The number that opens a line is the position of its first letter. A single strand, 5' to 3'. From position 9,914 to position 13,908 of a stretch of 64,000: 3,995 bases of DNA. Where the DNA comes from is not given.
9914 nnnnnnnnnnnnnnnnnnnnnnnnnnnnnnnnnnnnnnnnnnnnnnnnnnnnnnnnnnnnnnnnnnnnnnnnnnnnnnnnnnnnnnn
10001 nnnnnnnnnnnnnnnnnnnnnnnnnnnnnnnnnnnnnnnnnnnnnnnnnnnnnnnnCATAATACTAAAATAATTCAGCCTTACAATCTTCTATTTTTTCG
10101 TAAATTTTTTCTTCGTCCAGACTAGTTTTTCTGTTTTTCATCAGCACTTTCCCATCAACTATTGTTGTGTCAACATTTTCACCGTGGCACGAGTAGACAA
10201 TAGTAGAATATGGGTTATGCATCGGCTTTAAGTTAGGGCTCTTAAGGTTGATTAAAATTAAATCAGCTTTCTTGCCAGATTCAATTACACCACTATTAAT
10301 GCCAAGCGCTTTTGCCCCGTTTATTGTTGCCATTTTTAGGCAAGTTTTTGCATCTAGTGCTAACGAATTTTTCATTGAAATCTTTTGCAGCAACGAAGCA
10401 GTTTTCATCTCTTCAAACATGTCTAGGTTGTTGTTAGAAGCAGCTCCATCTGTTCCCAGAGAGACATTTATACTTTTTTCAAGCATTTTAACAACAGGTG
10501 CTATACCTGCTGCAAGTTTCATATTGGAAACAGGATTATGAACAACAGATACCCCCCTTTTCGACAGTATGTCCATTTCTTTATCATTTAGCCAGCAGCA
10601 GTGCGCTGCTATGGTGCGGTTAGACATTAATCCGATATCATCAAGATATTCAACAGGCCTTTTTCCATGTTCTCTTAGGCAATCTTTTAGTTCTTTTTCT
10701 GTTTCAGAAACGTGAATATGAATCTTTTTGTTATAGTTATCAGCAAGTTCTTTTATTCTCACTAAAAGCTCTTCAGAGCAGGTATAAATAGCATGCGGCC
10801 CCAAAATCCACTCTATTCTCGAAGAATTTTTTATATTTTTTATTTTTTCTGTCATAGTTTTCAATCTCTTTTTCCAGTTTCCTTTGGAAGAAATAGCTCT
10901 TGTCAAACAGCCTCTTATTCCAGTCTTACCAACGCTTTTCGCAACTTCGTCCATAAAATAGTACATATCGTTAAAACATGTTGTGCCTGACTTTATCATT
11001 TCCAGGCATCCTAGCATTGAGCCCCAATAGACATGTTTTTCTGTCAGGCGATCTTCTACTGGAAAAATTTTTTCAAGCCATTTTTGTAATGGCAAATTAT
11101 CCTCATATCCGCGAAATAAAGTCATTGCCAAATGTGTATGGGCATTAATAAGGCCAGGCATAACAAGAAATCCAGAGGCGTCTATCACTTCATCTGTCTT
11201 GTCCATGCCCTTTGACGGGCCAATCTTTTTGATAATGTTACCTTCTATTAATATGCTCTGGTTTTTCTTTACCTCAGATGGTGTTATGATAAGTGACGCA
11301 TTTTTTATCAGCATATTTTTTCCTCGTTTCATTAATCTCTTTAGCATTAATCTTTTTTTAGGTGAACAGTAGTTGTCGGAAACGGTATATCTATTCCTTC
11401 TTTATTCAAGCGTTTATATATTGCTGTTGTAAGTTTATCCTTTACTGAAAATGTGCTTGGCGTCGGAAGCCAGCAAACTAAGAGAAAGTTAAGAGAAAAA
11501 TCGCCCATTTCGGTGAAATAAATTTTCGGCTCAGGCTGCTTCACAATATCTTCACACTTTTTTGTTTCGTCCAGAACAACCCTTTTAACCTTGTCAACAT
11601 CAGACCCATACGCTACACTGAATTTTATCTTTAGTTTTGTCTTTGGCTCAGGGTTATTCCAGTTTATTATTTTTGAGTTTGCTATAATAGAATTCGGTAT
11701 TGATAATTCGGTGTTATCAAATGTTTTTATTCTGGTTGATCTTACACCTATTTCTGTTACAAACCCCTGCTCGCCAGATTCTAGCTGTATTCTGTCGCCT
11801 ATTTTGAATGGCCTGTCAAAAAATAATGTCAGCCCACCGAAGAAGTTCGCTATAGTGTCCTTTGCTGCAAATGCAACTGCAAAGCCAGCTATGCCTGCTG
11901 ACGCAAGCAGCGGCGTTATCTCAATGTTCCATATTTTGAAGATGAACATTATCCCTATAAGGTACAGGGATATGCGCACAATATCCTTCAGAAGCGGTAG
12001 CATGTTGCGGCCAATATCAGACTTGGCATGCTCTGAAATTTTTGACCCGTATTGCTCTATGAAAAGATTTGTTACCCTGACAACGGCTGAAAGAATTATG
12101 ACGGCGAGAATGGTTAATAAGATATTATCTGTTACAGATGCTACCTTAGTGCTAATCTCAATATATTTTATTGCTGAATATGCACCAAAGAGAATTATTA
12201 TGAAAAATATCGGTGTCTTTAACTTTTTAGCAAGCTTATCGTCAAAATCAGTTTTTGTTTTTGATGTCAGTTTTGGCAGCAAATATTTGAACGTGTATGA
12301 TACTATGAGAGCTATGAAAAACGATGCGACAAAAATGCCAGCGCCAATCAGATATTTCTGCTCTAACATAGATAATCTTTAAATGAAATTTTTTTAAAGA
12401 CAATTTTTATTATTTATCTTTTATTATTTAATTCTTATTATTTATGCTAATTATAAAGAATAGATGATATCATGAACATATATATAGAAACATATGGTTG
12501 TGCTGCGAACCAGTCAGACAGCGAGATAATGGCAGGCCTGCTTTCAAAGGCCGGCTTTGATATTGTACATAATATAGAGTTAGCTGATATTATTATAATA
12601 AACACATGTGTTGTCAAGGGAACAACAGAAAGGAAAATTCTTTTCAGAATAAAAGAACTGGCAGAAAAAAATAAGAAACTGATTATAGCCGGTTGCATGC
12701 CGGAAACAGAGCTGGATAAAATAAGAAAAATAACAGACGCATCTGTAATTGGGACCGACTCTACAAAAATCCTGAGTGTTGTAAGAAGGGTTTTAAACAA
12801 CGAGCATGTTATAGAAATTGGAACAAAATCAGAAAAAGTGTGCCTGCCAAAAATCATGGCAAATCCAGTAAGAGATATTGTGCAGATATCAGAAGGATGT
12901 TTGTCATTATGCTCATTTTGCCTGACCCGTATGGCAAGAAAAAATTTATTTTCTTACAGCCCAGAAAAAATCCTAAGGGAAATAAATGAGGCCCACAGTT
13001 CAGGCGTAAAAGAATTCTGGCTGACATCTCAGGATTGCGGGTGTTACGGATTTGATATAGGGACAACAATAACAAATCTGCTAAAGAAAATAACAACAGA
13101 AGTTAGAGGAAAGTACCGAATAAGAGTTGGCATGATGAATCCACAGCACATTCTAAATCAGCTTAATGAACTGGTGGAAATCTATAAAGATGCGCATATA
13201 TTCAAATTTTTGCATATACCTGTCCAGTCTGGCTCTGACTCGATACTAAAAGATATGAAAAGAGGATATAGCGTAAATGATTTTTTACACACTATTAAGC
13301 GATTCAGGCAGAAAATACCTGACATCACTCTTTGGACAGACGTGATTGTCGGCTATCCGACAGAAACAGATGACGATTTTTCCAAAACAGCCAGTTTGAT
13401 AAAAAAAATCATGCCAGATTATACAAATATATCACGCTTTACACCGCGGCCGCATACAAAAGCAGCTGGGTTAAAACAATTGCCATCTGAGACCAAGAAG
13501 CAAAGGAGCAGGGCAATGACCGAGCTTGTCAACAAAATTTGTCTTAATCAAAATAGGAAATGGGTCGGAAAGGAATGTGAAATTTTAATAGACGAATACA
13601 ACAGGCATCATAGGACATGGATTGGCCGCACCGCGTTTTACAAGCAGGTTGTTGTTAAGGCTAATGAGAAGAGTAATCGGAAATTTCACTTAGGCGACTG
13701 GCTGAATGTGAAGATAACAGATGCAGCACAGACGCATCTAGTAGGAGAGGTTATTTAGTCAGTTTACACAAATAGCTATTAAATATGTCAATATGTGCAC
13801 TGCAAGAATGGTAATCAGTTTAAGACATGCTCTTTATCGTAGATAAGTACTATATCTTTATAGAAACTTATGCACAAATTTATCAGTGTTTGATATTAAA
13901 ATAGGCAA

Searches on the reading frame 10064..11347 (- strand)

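Call 48: search_protein_families(library=pfam, proteins=[window:10064-11347:-], max_evalue=0.001)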
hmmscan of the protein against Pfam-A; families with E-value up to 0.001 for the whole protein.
window:10064-11347:- (427 aa): 2 families
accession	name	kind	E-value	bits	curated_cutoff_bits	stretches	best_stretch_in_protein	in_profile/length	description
PF01979.26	Amidohydro_1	-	2.1e-84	284.2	25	1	61-401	1-344/345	Amidohydrolase family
PF07969.17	Amidohydro_3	-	1.3e-22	81.4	29.7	2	195-402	264-471/472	Amidohydrolase family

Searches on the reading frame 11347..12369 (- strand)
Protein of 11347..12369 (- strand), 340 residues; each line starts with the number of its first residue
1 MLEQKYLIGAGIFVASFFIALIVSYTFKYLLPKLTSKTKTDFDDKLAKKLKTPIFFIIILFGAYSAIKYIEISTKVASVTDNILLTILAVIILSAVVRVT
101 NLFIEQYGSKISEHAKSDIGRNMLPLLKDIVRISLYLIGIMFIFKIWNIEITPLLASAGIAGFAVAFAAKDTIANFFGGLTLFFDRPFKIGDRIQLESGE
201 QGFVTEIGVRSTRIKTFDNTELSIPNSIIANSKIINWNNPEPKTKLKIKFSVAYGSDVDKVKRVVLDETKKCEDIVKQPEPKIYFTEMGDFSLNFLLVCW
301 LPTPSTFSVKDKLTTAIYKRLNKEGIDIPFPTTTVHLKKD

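Call 48: search_protein_families(library=pfam, proteins=[window:11347-12369:-], max_evalue=0.001)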
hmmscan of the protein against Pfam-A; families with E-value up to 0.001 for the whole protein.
window:11347-12369:- (340 aa): 3 families
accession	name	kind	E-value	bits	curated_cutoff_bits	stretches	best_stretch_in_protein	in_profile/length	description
PF00924.24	MS_channel_2nd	-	5.1e-21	75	20.2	1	171-238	1-67/68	Mechanosensitive ion channel, beta-domain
PF21082.3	MS_channel_3rd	-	1.4e-15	58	21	1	247-328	2-88/88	Mechanosensitive ion channel MscS, C-terminal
PF21088.3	MS_channel_1st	-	9.3e-10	38.7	23.1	1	130-170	2-42/42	Mechanosensitive ion channel, transmembrane helices 2/3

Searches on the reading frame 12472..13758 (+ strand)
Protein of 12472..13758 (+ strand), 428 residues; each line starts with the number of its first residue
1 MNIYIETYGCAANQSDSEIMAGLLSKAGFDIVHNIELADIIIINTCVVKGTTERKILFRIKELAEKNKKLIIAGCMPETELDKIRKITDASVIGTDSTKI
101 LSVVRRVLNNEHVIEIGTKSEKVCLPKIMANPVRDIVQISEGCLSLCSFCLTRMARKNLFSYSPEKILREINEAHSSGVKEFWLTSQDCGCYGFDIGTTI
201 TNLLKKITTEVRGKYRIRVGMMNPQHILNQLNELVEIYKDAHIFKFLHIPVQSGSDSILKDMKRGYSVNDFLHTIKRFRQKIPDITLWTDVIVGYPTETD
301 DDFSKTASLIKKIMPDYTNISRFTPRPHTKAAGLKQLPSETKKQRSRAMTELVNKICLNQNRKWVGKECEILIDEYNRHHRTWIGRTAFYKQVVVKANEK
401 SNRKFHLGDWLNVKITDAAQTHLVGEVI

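Call 48: search_protein_families(library=pfam, proteins=[window:12472-13758:+], max_evalue=0.001)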
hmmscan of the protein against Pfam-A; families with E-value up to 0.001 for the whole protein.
window:12472-13758:+ (428 aa): 4 families
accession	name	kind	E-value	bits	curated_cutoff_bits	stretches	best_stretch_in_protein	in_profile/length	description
PF00919.26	UPF0004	-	3.2e-25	88.4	27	1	3-89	2-91/98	Uncharacterized protein family UPF0004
PF04055.27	Radical_SAM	-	7.9e-24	85.1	29.5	1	138-310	2-166/166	Radical SAM superfamily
PF18693.7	TRAM_2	-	6e-07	30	27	1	365-428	1-63/63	TRAM domain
PF01938.26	TRAM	-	1.4e-06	28.5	21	1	364-428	3-61/61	TRAM domain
